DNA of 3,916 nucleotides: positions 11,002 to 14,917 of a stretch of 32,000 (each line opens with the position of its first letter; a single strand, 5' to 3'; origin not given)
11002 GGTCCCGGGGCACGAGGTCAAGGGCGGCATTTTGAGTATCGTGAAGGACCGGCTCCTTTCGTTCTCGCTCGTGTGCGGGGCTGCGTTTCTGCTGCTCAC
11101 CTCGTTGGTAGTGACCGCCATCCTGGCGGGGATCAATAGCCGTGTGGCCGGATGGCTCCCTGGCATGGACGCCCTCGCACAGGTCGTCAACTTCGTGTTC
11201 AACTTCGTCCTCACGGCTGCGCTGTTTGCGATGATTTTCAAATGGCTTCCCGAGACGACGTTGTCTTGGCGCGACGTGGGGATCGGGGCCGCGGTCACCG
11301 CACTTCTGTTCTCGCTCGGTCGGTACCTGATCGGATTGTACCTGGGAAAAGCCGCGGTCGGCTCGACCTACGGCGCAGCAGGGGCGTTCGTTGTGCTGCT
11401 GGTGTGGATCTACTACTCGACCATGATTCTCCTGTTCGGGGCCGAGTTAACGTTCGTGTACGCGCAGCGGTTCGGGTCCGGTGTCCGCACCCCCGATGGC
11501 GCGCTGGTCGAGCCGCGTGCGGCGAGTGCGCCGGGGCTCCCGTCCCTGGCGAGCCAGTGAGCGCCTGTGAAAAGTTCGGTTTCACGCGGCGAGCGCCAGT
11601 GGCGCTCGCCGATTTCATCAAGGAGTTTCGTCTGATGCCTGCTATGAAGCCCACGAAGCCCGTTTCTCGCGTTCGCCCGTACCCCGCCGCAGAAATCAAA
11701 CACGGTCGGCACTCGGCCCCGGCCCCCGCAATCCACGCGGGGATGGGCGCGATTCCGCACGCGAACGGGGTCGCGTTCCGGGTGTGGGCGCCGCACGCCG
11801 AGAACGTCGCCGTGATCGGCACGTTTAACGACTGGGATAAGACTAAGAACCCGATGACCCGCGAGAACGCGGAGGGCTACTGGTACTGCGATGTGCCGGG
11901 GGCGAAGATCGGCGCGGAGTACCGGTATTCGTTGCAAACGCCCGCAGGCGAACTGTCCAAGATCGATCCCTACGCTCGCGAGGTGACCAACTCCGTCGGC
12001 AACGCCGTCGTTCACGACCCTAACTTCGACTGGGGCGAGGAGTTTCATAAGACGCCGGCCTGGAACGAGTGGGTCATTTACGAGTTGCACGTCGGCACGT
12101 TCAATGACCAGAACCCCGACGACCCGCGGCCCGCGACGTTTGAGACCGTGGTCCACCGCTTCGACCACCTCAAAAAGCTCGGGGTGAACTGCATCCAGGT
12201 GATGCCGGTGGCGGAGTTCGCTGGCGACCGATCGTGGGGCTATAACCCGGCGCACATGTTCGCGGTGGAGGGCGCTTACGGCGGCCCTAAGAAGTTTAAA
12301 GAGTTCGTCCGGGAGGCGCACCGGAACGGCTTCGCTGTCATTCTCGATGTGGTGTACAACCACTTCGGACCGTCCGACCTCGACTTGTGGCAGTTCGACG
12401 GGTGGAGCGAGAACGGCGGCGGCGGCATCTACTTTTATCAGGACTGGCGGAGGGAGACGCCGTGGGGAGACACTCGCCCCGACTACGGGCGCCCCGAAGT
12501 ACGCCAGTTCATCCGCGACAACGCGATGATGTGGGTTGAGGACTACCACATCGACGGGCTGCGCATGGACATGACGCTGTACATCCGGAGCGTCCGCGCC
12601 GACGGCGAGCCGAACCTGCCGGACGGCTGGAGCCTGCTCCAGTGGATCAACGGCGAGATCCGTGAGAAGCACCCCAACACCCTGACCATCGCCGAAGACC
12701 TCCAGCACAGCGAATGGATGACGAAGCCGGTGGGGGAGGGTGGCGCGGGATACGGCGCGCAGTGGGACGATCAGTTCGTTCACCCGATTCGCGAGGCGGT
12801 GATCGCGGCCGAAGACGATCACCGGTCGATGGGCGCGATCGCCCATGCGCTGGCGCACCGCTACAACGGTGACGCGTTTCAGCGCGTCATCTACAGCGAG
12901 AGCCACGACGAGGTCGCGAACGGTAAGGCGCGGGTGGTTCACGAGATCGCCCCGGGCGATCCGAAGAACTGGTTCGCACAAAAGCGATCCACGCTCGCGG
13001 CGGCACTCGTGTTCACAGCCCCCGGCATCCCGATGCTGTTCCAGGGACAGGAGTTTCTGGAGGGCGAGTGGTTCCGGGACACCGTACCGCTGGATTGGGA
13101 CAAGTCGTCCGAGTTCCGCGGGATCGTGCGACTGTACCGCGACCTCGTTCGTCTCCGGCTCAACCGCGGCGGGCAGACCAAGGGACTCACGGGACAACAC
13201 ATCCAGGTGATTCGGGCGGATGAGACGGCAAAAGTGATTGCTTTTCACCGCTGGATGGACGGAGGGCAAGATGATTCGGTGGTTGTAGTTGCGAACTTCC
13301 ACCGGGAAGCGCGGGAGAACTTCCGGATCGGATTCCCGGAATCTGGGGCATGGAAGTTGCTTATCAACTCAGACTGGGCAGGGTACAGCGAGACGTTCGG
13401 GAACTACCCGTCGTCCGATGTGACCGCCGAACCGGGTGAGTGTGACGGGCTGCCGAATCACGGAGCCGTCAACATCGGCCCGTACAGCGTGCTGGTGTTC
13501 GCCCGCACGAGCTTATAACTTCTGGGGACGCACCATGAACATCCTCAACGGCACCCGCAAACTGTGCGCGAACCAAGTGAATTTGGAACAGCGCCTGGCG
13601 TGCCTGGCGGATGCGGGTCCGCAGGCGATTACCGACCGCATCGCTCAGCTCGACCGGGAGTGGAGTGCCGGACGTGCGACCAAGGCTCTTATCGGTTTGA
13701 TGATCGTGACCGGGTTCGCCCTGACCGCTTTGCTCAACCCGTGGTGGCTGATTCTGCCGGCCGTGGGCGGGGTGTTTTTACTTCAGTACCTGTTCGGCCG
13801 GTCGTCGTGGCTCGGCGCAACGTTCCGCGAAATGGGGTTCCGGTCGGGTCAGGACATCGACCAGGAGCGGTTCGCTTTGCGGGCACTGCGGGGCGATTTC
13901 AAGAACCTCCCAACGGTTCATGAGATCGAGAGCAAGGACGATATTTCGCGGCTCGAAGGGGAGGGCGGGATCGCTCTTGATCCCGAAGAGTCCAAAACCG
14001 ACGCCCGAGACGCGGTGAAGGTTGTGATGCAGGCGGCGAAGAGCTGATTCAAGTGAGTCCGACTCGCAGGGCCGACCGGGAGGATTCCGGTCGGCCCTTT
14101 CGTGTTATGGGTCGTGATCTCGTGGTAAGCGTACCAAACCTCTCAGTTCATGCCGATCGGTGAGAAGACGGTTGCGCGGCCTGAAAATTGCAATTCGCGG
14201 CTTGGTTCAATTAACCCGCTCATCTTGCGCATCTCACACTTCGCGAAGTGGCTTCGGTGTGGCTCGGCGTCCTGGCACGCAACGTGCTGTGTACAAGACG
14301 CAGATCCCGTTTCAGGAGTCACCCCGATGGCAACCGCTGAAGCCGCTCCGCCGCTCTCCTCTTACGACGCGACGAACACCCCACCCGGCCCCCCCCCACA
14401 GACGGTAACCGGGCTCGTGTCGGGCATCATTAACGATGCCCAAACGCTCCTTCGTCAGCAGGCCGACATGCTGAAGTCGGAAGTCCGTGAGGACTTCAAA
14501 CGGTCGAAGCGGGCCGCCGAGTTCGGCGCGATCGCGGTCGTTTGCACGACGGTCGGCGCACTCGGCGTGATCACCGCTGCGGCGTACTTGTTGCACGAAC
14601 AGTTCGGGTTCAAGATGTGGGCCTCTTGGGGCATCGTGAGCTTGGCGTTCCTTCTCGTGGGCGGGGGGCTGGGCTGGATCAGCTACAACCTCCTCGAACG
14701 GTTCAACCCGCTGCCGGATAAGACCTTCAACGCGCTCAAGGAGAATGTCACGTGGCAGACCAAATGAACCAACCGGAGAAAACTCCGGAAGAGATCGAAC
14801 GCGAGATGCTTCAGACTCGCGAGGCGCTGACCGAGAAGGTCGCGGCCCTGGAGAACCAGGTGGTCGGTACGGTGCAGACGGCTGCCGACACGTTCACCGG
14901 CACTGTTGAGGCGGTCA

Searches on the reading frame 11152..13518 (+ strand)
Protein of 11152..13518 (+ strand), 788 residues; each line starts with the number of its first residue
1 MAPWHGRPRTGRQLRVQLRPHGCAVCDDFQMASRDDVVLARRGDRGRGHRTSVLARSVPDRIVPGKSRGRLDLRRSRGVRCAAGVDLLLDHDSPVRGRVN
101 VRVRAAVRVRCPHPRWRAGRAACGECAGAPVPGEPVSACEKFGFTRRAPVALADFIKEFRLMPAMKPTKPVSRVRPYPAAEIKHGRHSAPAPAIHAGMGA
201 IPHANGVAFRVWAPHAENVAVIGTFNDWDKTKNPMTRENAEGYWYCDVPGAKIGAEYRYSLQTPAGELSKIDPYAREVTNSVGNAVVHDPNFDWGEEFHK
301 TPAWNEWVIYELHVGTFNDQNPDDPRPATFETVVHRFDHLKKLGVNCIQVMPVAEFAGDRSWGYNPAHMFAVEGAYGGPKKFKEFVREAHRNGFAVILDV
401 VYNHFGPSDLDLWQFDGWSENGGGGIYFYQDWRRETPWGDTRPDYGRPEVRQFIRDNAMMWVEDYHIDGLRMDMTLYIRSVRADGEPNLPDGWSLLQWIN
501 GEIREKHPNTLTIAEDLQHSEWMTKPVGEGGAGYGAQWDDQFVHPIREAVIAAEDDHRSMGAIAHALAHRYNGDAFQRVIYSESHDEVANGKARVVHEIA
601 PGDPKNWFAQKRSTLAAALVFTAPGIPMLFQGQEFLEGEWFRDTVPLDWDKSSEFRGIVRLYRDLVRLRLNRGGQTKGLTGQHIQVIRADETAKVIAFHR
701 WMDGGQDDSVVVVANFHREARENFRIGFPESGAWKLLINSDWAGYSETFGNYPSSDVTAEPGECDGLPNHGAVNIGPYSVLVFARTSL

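Call 11: search_protein_families(library=pfam, proteins=[window:11152-13518:+], max_evalue=0.001)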
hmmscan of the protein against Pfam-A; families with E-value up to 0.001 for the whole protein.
window:11152-13518:+ (788 aa): 4 families
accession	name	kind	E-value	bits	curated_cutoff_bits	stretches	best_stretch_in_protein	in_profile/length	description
PF00128.31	Alpha-amylase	-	1.3e-22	81.1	22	1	317-635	7-354/446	Alpha amylase, catalytic domain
PF02922.24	CBM_48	-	3e-20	72.8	22.4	1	198-275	2-83/83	Carbohydrate-binding module 48 (Isoamylase N-terminal domain)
PF02806.24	Alpha-amylase_C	-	6.2e-15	55.8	21.2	1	689-784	5-93/95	Alpha amylase, C-terminal all-beta domain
PF22019.2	GlgB_N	-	1.1e-06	29.1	27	1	182-274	8-94/94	alpha-1,4-glucan branching enzyme GlgB, N-terminal domain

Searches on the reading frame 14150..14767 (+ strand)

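Call 11: search_protein_families(library=pfam, proteins=[window:14150-14767:+], max_evalue=0.001)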
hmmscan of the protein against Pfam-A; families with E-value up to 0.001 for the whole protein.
window:14150-14767:+ (205 aa): 1 family
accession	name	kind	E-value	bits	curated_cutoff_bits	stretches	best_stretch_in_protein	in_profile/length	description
PF07332.16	Phage_holin_3_6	-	2.6e-19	69.8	28.4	1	89-202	3-114/116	Putative Actinobacterial Holin-X, holin superfamily III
